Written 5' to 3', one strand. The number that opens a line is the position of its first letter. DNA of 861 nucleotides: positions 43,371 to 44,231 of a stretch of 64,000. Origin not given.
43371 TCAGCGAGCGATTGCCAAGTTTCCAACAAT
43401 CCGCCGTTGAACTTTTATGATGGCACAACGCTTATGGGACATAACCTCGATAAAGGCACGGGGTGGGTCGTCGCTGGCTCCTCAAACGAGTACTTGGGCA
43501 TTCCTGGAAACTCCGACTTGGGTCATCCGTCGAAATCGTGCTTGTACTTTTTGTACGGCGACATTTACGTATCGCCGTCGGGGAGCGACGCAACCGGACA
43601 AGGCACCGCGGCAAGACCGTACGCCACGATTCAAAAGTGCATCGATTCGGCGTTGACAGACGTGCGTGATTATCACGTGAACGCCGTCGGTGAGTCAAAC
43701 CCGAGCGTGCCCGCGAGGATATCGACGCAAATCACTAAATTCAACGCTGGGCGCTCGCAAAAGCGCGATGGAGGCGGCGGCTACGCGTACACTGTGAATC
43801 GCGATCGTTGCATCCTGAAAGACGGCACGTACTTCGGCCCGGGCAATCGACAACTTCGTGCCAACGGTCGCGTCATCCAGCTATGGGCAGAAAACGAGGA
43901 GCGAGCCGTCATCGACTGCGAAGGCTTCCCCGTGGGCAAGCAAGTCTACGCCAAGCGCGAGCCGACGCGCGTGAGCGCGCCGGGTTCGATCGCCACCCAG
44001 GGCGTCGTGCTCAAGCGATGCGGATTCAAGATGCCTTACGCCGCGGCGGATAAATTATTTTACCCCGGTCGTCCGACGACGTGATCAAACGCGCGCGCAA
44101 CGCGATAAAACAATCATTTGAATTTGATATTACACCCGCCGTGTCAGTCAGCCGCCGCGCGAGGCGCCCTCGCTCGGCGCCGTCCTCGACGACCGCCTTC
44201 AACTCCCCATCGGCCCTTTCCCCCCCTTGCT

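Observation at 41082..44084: Large secreted TIG + beta-helix protein with bacterial-adhesin-like Gly/Thr tandem repeats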

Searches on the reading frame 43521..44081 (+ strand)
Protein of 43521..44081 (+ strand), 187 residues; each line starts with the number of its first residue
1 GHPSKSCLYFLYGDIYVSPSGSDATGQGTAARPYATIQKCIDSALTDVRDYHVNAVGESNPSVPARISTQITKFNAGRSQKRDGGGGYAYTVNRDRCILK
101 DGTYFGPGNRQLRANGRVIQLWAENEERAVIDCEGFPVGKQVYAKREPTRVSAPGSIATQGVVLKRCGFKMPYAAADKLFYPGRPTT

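Call 57: find_homologous_proteins(query=A5, max_evalue=0.001)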
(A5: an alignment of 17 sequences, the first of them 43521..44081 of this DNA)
Query A5 (17 sequences) (187 aa, profile of the alignment): 17 proteins with E <= 0.001 among 8000 candidates.
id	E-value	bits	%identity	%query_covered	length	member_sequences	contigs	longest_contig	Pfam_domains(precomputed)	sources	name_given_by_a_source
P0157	1.9e-55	205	36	84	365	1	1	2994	-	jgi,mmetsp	mmetsp:Transcript_16558/g.54059 ORF Transcript_16558/g.54059 Transcript_16558/m.54059 type:complete 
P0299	9.7e-45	170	41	99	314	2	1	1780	-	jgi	jgi:hypothetical protein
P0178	2.1e-40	156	30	85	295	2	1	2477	-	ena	-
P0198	3.5e-37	145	29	86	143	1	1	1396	-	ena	-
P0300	1.9e-20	91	99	51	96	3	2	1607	-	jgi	jgi:hypothetical protein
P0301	3.6e-17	80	54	46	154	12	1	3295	-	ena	-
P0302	4.9e-17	80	54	46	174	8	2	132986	-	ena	-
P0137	5.0e-17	80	72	28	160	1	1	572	-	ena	-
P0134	1.0e-16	79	63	35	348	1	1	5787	-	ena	-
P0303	1.4e-16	78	63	21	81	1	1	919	-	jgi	jgi:hypothetical protein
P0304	3.9e-6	44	45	23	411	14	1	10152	PF02415.24,PF22842.4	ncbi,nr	ncbi:MAG: hypothetical protein O7D97_01815 [Planctomycetota bacterium]|nr:hypothetical protein [Plan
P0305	5.8e-5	41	40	30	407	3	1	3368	PF13229.13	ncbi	-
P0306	1.2e-4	40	38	30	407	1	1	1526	PF13229.13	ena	-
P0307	1.7e-4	39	62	16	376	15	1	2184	PF07602.18,PF00404.25,PF22842.4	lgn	-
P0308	1.7e-4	39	38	24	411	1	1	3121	PF22842.4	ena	-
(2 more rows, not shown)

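Call 64: search_protein_families(library=pfam, proteins=[window:43521-44081:+], max_evalue=5)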
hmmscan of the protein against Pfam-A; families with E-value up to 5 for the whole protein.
window:43521-44081:+ (187 aa): 0 families

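Call 67: search_solved_structures(query=A5, max_evalue=10, show_alignments=3)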
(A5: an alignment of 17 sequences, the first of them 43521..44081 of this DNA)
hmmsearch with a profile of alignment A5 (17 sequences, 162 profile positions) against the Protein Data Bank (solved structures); distinct sequences matched with E-value up to 10: 9.
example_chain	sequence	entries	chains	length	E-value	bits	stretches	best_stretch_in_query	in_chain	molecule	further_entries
4zya_A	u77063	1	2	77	4.1e-06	29.7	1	11-68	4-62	Asparagine--tRNA ligase, cytoplasmic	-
8tc8_A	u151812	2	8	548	0.00012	24.9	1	11-66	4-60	Asparagine--tRNA ligase, cytoplasmic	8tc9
8fa3_A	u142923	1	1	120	0.0067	19.2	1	13-42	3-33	Asparagine--tRNA ligase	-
8fqc_P1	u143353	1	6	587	0.0069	19.2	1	17-83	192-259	Tail Spike protein, gp124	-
9rkv_M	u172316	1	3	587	0.016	18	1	17-45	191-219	Putative tail fiber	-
3vst_A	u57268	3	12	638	0.049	16.4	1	14-44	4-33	Xylosidase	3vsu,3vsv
9f5x_n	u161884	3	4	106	1.2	11.9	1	92-118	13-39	Putative NADH:ubiquinone oxidoreductase 12.5 kDa subunit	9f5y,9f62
1vaj_A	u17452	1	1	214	2.6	10.8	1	33-87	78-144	Hypothetical protein PH0010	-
3grh_A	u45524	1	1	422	5.1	9.8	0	25-49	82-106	Acyl-CoA thioester hydrolase ybgC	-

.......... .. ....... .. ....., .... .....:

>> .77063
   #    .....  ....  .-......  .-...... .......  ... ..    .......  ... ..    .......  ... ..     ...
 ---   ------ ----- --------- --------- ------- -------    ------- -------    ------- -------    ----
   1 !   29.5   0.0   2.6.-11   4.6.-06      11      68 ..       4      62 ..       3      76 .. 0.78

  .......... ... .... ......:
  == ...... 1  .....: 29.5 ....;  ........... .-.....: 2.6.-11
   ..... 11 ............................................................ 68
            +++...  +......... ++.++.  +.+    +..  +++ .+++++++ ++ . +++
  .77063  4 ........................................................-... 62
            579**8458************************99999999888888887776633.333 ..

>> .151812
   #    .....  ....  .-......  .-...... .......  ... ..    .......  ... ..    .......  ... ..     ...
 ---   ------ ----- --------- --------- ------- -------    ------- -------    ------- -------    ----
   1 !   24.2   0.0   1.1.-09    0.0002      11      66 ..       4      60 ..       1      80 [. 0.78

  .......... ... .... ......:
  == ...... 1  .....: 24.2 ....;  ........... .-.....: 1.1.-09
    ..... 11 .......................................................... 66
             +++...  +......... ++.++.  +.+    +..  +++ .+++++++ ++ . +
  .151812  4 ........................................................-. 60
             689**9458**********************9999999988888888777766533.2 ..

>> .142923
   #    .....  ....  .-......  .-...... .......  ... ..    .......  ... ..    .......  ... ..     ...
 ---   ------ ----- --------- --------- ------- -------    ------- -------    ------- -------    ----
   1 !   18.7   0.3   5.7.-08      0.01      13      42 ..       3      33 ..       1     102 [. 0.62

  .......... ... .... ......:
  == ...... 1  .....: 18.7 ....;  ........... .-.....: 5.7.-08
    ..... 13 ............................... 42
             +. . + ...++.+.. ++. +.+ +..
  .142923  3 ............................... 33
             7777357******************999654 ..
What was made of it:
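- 43560..43661 (+): Cap motif, aa 827-860 (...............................). Most conserved segment (74-88% identity out to Prasinoderma). Marginal PDB hits to a tailspike and a GH120 xylosidase N-terminus (call 67).
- There are marginal PDB matches to a tailspike and to a GH120 xylosidase N-terminus (call 67).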
